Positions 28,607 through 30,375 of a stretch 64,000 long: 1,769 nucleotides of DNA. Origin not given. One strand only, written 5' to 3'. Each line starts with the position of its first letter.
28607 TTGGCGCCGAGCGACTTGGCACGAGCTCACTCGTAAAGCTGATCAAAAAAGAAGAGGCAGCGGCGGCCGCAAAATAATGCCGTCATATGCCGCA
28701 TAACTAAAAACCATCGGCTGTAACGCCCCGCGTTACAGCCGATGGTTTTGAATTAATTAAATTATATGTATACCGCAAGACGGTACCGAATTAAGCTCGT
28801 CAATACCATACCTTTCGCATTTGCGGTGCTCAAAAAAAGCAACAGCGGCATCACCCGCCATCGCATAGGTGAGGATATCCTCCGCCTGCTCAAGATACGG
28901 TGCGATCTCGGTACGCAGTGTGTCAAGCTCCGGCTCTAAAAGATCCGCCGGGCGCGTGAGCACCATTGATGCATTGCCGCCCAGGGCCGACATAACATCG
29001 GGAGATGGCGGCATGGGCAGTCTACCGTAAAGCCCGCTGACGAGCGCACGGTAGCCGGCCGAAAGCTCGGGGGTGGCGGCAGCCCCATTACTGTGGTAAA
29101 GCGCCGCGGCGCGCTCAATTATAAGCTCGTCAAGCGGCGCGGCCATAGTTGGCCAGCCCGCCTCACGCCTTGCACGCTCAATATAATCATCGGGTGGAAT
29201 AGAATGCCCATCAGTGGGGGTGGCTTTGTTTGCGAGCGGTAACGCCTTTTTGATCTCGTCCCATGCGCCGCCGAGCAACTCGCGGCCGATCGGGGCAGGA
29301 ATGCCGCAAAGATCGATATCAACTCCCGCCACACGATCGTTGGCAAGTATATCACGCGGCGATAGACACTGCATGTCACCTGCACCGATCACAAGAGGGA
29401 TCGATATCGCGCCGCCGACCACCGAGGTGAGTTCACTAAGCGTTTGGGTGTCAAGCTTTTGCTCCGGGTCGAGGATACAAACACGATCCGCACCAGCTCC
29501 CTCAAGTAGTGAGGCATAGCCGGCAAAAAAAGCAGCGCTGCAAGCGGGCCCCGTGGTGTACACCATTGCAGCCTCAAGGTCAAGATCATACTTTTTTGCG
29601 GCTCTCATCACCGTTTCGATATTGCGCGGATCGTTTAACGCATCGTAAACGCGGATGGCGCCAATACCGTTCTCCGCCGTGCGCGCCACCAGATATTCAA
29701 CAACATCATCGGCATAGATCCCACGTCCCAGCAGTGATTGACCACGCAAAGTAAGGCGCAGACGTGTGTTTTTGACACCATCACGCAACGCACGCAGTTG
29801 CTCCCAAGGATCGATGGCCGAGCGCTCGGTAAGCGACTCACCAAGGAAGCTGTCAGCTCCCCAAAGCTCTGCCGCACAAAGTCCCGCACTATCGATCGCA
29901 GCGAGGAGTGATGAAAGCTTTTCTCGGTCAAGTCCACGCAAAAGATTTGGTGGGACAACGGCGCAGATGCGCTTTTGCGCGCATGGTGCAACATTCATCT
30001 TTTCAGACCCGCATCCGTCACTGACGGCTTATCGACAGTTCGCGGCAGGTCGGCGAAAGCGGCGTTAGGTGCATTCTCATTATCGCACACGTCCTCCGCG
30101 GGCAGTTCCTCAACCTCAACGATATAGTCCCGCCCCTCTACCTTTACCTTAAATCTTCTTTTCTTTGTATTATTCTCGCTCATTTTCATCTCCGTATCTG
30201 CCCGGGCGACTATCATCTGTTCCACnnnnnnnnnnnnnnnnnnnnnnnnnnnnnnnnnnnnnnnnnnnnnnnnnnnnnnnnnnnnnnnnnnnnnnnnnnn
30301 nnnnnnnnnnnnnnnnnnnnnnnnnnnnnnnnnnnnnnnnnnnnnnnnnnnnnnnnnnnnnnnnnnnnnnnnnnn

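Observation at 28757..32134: Translationally coupled carboxylase-like operon with no biotin domain and no pump subunit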

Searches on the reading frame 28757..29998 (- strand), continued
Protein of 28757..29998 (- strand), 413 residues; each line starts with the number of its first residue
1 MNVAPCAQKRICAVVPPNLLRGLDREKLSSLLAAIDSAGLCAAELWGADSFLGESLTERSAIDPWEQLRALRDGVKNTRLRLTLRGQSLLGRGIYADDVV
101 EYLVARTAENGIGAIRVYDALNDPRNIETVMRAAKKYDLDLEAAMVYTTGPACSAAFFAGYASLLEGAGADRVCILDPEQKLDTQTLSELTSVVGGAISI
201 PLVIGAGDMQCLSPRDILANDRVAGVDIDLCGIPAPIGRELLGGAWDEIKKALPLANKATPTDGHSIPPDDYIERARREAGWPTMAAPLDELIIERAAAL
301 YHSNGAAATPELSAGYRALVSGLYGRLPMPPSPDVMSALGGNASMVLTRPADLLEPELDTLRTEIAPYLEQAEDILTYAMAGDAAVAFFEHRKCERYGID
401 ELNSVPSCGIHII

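Call 58: predict_structure(alignment_id=A3)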
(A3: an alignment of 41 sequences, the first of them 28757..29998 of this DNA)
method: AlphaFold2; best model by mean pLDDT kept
length: 413 residues; sequences in the alignment: 41
mean_pLDDT: 87.0   pTM: 0.88
mean pLDDT of the five models: 87.0, 86.9, 85.9, 85.5, 78.4
residues with pLDDT >= 90: 249; 70-90: 118; 50-70: 30; < 50: 16
segments of 3 or more residues with pLDDT < 50: 1-7, 257-265
pLDDT, mean of each block of 10 residues (from residue 1): 47 88 88 93 90 78 90 95 94 91 98 97 95 98 93 91 97 92 89 96 76 83 90 85 90 62 60 94 92 93 72 92 92 89 80 95 94 94 91 82 68 62
secondary structure, 60 per line:
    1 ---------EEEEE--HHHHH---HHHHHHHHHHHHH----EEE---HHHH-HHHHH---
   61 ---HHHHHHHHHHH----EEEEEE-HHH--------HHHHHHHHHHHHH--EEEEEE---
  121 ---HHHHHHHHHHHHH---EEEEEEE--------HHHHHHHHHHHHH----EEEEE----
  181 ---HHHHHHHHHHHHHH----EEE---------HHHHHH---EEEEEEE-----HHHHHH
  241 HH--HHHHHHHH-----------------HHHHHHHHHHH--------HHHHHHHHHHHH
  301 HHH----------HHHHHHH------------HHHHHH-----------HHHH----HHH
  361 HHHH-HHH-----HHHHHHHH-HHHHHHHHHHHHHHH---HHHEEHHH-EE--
elements in order: E10-14 H17-21 H25-37 E42-44 H48-51 H53-57 H64-74 E79-84 H97-109 E112-117 H124-136 E140-146 H155-167 E172-176 H184-197 E202-204 H214-219 E223-229 H235-242 H245-252 H270-280 H289-303 H314-320 H333-338 H350-353 H358-364 H374-381 H383-397
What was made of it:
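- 28757..29998 (-): OadA/5S-like pseudoenzyme, 413 aa. The barrel-type fold and the C-terminal PYC_OADA domain are kept. The Asp, carbamyl-Lys and His-x-His metal ligands and the ~55-80-aa segment carrying the GTSQP and QVPGGM motifs are lost. AlphaFold pLDDT 87, pTM 0.88, eight strands (call 58).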

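Call 60: fold_search(model_id=the predicted structure, library=pdb)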
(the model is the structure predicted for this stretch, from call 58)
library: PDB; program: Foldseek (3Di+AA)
matches with E <= 10: 1831; with E <= 0.001: 646
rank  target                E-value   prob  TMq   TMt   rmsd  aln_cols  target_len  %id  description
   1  5ks8_C                1.4e-25  1.00  0.80  0.56   4.8       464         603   26  Crystal structure of two-subunit pyruvate carboxylase from Methylobacillus flagellatus (released 2016-10-19)
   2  5ks8_D                4.1e-25  1.00  0.79  0.58   4.8       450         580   26  Crystal structure of two-subunit pyruvate carboxylase from Methylobacillus flagellatus (released 2016-10-19)
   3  5ks8_E                2.4e-24  1.00  0.76  0.73   4.2       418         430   26  Crystal structure of two-subunit pyruvate carboxylase from Methylobacillus flagellatus (released 2016-10-19)
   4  1u5j                  6.8e-24  1.00  0.77  0.68   4.7       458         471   24  Propionibacterium shermanii transcarboxylase 5S subunit, Met186Ile (released 2004-09-07)
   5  1rqb                  1.2e-23  1.00  0.79  0.70   4.9       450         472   24  Propionibacterium shermanii transcarboxylase 5S subunit (released 2004-09-07)
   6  1s3h                  1.3e-23  1.00  0.79  0.69   4.9       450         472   24  Propionibacterium shermanii transcarboxylase 5S subunit A59T (released 2004-09-07)
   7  2nx9_A                1.6e-23  1.00  0.78  0.72   4.9       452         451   23  Crystal structure of the carboxyltransferase domain of the oxaloacetate decarboxylase Na+ pump from Vibrio cholerae (released 2006-12-26)
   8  2nx9_B                2.4e-23  1.00  0.78  0.71   4.9       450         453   22  Crystal structure of the carboxyltransferase domain of the oxaloacetate decarboxylase Na+ pump from Vibrio cholerae (released 2006-12-26)
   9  1rqh                  2.9e-23  1.00  0.79  0.70   5.0       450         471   24  Propionibacterium shermanii transcarboxylase 5S subunit bound to pyruvic acid (released 2004-09-07)
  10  5ks8_F                1.0e-21  1.00  0.66  0.57  11.3       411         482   26  Crystal structure of two-subunit pyruvate carboxylase from Methylobacillus flagellatus (released 2016-10-19)
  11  7zz6_A                6.9e-19  1.00  0.77  0.64   4.8       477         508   16  Cryo-EM structure of "CT-CT dimer" of Lactococcus lactis pyruvate carboxylase with acetyl-CoA (released 2022-12-28)
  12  7zz6_D                8.9e-19  1.00  0.75  0.62   5.1       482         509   16  Cryo-EM structure of "CT-CT dimer" of Lactococcus lactis pyruvate carboxylase with acetyl-CoA (released 2022-12-28)
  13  5vyz_D                1.2e-18  1.00  0.74  0.29   7.0       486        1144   17  Crystal structure of Lactococcus lactis pyruvate carboxylase in complex with cyclic-di-AMP (released 2017-08-16)
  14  3tw6_C                1.6e-18  1.00  0.76  0.32   7.0       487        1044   21  Structure of Rhizobium etli pyruvate carboxylase T882A with the allosteric activator, acetyl coenzyme-A (released 2011-10-19)
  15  7zz3_C                2.2e-18  1.00  0.75  0.32   6.5       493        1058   17  Cryo-EM structure of "BC react" conformation of Lactococcus lactis pyruvate carboxylase with acetyl-CoA (released 2022-10-12)
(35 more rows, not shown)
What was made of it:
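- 28757..29998 (-): Foldseek TM ~0.8 to 5ks8, 1rqb and 2nx9 (call 60).
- On Pseudoenzyme (for the OadA-like subunit): pLDDT 87 with TM ~0.8 to 5S and OadA (calls 58, 60).
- Closest known: Propionibacterium transcarboxylase. Same: The predicted fold matches 5S (1rqb) at TM ~0.8 (call 60).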

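Call 61: search_solved_structures(query=window:28757-29998:-, max_evalue=0.00001, show_alignments=4)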
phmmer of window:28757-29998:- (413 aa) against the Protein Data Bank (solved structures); distinct sequences matched with E-value up to 0.00001: 29.
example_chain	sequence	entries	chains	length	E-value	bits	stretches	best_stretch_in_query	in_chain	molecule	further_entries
5ks8_C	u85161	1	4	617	5e-47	164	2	30-213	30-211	Pyruvate carboxylase subunit beta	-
1s3h_A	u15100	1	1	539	4.9e-36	127.7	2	26-187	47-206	transcarboxylase 5S subunit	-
1rqb_A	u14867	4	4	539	6.5e-36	127.3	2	26-187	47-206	transcarboxylase 5S subunit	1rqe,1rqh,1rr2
1u5j_A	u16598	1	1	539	8.5e-36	127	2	26-186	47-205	transcarboxylase 5S subunit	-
2nx9_A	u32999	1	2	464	1.4e-32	116.4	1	31-214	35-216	Oxaloacetate decarboxylase 2, subunit alpha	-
4jx6_A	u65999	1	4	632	1.3e-16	63.8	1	39-228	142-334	Pyruvate carboxylase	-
4jx4_A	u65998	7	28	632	1.7e-16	63.4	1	39-228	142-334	Pyruvate carboxylase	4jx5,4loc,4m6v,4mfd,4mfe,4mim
3tw6_A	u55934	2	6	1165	6.8e-16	61.4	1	39-228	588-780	Pyruvate carboxylase protein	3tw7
2qf7_A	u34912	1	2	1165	9.3e-16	61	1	39-228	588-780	Pyruvate carboxylase protein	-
5vz0_A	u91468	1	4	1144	2.1e-11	46.6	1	28-209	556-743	Pyruvate carboxylase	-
5vyw_A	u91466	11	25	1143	2.2e-11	46.6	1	28-209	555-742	Pyruvate carboxylase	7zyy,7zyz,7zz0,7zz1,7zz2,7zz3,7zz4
5vyz_A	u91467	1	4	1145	2.2e-11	46.6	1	28-209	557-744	Pyruvate carboxylase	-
4qsl_H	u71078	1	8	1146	4.5e-10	42.3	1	40-149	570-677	Pyruvate carboxylase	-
4qsk_A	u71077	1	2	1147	4.5e-10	42.3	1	40-149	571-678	Pyruvate carboxylase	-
4qsh_A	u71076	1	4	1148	4.5e-10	42.3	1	40-149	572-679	Pyruvate carboxylase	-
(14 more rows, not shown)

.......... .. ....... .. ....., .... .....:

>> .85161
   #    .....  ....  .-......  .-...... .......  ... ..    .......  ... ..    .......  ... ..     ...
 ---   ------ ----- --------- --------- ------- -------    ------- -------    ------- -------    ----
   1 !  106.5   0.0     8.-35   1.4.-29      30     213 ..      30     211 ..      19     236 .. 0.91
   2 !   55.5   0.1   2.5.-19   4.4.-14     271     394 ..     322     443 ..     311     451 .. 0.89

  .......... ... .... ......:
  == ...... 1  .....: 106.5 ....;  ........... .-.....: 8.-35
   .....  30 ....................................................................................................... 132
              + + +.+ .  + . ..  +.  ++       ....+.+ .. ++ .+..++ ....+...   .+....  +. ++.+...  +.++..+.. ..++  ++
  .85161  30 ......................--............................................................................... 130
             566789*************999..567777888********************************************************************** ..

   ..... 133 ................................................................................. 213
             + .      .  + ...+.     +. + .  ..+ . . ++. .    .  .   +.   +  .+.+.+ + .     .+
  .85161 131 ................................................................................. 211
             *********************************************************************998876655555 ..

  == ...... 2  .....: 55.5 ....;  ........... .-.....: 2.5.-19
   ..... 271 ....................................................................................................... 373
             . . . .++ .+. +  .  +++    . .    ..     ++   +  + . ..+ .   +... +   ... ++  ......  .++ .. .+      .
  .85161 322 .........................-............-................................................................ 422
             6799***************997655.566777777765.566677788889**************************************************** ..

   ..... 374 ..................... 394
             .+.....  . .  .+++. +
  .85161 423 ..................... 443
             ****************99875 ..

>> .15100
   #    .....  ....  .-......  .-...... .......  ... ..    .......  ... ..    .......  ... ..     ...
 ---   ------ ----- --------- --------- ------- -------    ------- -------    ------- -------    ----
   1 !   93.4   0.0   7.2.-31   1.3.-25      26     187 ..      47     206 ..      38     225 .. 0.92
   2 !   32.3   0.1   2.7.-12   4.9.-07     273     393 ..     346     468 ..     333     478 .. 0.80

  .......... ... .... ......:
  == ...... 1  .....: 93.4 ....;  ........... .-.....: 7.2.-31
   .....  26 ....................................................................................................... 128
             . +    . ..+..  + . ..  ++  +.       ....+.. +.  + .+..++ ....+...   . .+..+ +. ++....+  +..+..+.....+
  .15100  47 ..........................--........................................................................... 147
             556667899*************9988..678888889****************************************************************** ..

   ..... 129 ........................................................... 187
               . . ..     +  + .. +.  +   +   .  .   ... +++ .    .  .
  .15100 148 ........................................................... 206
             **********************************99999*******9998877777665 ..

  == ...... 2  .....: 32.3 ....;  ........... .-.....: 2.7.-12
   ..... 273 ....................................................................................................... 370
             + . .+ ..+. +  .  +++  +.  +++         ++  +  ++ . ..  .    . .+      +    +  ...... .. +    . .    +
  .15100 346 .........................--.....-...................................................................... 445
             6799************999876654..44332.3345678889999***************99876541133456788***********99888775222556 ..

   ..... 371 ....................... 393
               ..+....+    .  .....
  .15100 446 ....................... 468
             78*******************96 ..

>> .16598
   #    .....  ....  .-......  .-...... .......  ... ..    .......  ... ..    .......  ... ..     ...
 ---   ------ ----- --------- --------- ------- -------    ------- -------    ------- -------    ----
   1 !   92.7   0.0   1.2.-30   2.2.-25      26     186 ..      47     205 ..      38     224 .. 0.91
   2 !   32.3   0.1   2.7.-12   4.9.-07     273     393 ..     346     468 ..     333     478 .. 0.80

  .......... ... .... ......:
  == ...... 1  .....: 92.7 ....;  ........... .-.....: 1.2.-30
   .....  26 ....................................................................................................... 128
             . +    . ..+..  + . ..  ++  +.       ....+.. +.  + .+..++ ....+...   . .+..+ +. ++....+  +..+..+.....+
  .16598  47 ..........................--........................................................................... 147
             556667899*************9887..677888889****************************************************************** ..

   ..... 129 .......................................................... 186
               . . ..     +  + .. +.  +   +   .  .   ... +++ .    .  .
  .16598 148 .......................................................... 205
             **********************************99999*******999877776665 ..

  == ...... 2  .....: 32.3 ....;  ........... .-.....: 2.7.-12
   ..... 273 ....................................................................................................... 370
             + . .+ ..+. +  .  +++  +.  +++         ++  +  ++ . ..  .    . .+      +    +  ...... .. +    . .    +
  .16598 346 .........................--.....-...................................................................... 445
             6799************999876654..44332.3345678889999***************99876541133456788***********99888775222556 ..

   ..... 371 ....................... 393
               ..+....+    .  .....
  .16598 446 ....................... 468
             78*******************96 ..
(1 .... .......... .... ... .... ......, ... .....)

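Call 79: search_protein_representatives(alignment_id=A7)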
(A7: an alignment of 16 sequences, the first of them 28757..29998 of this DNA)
Query: 16 sequences, 402 profile positions. Proteins with E-value up to 0.001 (for the whole library): 4064; up to 1e-10: 2093; up to 1e-30: 434. The best 150 are listed.
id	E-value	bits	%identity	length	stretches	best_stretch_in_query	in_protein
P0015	8.0e-198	674.0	-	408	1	1-402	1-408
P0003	5.4e-177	605.4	-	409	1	1-402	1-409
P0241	3.4e-147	507.3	-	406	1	7-402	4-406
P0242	3.9e-126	437.9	-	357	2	17-221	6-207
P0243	2.4e-124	432.0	-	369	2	28-221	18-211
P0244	3.3e-94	332.8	-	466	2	26-233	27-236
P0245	6.1e-91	322.0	-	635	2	25-242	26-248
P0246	1.9e-90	320.4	-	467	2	22-242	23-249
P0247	1.8e-87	310.6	-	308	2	26-164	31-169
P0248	4.0e-87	309.5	-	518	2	26-245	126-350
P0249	5.6e-86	305.7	-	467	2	22-226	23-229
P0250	5.3e-85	302.4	-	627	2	22-270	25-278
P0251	5.5e-84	299.1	-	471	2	26-256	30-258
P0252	7.1e-82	292.2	-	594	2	26-244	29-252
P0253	7.3e-82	292.1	-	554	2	21-262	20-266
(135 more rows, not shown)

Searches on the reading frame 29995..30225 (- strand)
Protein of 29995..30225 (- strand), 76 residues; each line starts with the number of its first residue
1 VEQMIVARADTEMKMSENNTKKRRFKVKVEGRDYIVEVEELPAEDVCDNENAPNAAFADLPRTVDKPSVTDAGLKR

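Call 3: search_protein_families(library=pfam, proteins=[window:29995-30225:-], max_evalue=1)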
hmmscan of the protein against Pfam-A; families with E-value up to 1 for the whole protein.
window:29995-30225:- (76 aa): 0 families

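Call 4: search_protein_families(library=ncbifam, proteins=[window:29995-30225:-], max_evalue=1)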
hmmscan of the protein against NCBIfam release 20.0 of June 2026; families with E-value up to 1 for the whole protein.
window:29995-30225:- (76 aa): 4 families
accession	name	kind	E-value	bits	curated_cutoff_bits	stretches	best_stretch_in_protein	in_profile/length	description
NF005117.0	PRK06549.1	equivalog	0.00052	20.6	159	1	23-56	3-36/130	acetyl-CoA carboxylase biotin carboxyl carrier protein subunit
NF047903.1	MmDecMmdC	equivalog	0.032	14.7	200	1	23-68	2-44/132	methylmalonyl-CoA decarboxylase subunit gamma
NF004173.0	PRK05641.1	equivalog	0.041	14.4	199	1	21-67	21-67/153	putative acetyl-CoA carboxylase biotin carboxyl carrier protein subunit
NF041527.1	SCO1860_LAETG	equivalog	0.048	12.8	200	1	6-56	97-149/306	SCO1860 family LAETG-anchored protein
